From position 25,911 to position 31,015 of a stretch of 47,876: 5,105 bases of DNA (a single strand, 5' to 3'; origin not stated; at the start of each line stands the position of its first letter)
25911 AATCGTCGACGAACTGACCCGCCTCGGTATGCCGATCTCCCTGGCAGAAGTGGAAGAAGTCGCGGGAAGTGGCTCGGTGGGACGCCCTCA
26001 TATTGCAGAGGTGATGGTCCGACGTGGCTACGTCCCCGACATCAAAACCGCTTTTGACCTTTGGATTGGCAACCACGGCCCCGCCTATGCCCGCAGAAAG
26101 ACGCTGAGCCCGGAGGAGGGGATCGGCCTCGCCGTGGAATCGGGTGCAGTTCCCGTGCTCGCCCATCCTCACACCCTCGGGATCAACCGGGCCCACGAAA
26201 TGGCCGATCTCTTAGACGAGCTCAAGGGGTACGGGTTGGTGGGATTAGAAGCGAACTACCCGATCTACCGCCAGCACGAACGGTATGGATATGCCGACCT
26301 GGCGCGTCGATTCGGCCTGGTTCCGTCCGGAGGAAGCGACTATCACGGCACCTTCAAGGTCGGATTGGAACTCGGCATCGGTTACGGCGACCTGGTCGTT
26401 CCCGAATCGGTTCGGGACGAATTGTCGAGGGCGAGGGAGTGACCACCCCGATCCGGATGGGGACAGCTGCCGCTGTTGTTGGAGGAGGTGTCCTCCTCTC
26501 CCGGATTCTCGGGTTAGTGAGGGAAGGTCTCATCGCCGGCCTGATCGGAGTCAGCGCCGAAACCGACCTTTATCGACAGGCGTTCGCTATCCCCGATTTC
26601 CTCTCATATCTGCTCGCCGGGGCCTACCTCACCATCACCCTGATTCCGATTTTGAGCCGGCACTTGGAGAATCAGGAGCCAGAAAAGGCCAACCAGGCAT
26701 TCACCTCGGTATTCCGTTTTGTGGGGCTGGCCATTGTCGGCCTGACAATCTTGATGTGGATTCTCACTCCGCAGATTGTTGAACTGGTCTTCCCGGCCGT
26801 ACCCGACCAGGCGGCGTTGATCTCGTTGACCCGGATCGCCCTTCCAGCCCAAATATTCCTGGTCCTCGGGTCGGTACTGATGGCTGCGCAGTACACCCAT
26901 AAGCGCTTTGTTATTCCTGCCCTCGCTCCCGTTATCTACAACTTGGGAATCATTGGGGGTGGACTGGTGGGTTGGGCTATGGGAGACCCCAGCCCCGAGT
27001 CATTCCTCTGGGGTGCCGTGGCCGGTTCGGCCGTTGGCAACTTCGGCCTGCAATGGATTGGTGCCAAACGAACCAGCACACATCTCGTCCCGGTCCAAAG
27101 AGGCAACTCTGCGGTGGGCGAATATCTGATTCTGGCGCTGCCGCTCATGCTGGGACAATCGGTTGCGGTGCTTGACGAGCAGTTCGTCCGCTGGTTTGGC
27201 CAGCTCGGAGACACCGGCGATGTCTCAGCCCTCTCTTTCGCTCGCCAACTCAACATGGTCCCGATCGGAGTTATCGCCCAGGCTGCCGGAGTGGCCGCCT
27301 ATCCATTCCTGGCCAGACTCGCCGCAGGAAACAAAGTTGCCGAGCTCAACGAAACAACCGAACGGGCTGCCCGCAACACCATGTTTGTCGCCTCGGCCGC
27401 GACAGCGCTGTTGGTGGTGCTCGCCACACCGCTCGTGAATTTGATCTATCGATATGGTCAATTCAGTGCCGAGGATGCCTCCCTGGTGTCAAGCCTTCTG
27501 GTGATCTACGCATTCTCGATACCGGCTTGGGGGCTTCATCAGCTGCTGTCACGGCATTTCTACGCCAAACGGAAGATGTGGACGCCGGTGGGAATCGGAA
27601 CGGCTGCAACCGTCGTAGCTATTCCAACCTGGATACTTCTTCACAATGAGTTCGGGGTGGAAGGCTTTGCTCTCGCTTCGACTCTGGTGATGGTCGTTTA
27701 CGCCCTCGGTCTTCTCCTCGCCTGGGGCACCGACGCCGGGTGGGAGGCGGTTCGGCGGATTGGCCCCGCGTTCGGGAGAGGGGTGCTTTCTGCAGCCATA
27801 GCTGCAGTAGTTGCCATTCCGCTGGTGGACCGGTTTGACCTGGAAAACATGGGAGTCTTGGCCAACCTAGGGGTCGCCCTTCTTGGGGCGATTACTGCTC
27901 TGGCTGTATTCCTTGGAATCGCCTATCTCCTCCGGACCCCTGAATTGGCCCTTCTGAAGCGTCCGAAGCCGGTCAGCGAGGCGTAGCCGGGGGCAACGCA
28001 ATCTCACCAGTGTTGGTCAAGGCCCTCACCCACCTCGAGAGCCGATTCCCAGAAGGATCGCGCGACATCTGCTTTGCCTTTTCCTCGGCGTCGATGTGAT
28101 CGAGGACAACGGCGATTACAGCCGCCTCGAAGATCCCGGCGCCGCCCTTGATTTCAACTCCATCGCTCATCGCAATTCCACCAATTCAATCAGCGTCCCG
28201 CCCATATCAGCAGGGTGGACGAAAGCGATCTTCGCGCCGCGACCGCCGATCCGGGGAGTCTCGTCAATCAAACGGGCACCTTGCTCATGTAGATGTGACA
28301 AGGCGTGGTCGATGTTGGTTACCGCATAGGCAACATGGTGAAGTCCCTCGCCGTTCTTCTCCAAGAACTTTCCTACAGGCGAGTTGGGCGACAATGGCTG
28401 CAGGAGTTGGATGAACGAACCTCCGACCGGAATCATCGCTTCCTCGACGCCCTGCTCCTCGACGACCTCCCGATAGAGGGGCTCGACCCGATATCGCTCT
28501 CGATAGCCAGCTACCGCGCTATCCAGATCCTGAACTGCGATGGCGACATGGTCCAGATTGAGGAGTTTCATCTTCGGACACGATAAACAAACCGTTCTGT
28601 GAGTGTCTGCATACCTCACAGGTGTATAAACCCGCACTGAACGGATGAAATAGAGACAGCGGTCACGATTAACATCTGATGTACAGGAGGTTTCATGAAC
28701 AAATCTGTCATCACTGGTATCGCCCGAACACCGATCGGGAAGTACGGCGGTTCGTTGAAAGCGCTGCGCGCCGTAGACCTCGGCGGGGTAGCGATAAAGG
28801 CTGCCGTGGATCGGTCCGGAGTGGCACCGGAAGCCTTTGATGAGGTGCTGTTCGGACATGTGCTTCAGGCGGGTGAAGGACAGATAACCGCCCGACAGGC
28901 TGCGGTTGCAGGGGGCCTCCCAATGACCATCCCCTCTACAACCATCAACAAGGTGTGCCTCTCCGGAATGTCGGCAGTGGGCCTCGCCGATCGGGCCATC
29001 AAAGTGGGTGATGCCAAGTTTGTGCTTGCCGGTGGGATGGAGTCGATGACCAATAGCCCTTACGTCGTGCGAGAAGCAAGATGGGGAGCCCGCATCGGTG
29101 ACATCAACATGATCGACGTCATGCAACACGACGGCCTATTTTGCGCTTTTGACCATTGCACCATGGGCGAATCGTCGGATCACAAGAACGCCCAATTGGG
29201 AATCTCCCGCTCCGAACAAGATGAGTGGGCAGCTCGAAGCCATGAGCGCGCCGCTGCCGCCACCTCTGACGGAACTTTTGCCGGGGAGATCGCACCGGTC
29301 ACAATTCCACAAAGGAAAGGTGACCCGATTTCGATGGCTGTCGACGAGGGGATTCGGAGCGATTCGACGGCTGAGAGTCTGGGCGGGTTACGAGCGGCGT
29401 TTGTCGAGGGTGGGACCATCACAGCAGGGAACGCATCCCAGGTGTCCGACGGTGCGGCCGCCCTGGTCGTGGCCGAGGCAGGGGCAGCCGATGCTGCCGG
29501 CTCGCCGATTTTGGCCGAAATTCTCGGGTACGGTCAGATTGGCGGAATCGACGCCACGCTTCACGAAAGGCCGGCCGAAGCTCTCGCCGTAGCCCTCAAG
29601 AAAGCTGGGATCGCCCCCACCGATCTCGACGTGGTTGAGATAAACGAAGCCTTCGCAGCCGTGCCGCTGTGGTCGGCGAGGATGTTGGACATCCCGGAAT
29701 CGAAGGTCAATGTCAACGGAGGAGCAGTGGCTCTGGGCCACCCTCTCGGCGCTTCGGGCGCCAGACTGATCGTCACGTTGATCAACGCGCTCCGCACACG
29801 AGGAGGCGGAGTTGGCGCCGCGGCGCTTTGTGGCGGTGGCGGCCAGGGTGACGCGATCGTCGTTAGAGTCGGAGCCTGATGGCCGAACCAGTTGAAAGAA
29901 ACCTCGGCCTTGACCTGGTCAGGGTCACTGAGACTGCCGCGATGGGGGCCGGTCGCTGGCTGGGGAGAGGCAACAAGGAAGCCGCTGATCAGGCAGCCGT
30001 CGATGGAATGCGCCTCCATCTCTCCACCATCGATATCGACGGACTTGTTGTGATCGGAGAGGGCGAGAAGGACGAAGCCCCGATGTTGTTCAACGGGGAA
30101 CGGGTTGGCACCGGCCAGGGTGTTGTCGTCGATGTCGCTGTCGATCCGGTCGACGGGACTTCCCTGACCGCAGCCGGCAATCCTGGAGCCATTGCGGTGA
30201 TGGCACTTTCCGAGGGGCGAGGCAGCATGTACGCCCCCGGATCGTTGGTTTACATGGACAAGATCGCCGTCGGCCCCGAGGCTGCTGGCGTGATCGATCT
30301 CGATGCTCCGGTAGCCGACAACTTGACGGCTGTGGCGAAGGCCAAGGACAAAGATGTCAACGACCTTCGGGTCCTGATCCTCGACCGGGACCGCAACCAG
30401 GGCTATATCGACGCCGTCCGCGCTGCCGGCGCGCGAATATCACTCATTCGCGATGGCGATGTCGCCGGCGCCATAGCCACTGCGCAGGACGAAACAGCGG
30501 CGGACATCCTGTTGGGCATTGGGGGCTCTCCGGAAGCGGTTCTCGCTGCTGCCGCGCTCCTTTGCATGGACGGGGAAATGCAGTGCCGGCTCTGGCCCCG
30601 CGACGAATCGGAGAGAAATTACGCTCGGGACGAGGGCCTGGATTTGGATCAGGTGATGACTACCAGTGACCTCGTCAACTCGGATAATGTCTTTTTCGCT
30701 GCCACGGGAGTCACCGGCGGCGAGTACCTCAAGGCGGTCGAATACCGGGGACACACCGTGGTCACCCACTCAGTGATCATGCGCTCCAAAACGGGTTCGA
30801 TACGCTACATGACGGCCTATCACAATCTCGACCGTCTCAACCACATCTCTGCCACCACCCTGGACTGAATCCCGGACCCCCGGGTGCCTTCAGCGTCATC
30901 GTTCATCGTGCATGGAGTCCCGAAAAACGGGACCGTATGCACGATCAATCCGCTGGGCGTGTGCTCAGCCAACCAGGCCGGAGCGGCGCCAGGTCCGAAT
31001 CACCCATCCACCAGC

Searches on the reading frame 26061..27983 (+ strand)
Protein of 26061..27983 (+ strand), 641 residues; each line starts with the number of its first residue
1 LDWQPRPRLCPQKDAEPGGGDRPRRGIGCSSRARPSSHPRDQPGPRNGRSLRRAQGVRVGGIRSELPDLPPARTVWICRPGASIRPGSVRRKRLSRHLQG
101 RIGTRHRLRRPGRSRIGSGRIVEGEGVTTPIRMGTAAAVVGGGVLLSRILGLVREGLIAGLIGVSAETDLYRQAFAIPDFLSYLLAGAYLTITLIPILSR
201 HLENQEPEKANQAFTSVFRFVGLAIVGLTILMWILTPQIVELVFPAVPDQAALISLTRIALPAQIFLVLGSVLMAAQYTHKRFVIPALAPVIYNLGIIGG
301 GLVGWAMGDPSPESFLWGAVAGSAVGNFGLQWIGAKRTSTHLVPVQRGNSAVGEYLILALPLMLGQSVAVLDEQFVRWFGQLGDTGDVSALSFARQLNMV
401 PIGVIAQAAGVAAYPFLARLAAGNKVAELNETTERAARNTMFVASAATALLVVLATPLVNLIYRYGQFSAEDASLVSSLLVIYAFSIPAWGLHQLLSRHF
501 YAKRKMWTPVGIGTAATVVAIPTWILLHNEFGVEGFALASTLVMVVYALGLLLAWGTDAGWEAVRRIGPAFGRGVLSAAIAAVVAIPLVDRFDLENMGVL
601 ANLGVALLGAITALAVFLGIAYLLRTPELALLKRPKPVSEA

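Call 27: search_protein_families(library=pfam, proteins=[window:26061-27983:+])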
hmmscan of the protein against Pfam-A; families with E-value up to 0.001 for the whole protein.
window:26061-27983:+ (641 aa): 2 families
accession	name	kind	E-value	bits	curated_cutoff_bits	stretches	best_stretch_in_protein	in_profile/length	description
PF03023.19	MurJ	-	3.3e-62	211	27.4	1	158-583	1-427/451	Lipid II flippase MurJ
PF01554.23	MatE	-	1.3e-05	25.4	24.9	1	375-523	16-158/161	MatE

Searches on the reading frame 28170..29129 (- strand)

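Call 27: search_protein_families(library=pfam, proteins=[window:28170-29129:-])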
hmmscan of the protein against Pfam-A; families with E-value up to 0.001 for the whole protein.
window:28170-29129:- (320 aa): 3 families
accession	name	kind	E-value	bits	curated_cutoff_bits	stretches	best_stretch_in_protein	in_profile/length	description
PF13669.12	Glyoxalase_4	-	1.1e-21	77.5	27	1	193-303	1-109/109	Glyoxalase/Bleomycin resistance protein/Dioxygenase superfamily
PF00903.31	Glyoxalase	-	6.8e-11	43.1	20.6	1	192-316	2-121/121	Glyoxalase/Bleomycin resistance protein/Dioxygenase superfamily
PF13468.12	Glyoxalase_3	-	7e-09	36.4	25.1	1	192-291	1-106/176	Glyoxalase-like domain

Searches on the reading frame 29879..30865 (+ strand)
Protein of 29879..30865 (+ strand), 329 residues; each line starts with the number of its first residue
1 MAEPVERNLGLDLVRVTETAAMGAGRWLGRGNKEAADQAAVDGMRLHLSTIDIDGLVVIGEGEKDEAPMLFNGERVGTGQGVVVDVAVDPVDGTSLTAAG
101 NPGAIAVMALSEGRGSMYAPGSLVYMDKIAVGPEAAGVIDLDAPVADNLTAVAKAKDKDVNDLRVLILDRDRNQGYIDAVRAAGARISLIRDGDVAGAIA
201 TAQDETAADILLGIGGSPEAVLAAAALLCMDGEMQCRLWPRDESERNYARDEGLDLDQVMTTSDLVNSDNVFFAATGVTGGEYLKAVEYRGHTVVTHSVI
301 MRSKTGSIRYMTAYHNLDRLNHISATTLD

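Call 27: search_protein_families(library=pfam, proteins=[window:29879-30865:+])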
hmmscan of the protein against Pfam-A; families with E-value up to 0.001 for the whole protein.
window:29879-30865:+ (329 aa): 1 family
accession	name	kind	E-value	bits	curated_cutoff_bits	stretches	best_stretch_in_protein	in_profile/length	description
PF03320.18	FBPase_glpX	-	6.3e-131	436.3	27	1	7-315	1-307/307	Bacterial fructose-1,6-bisphosphatase, glpX-encoded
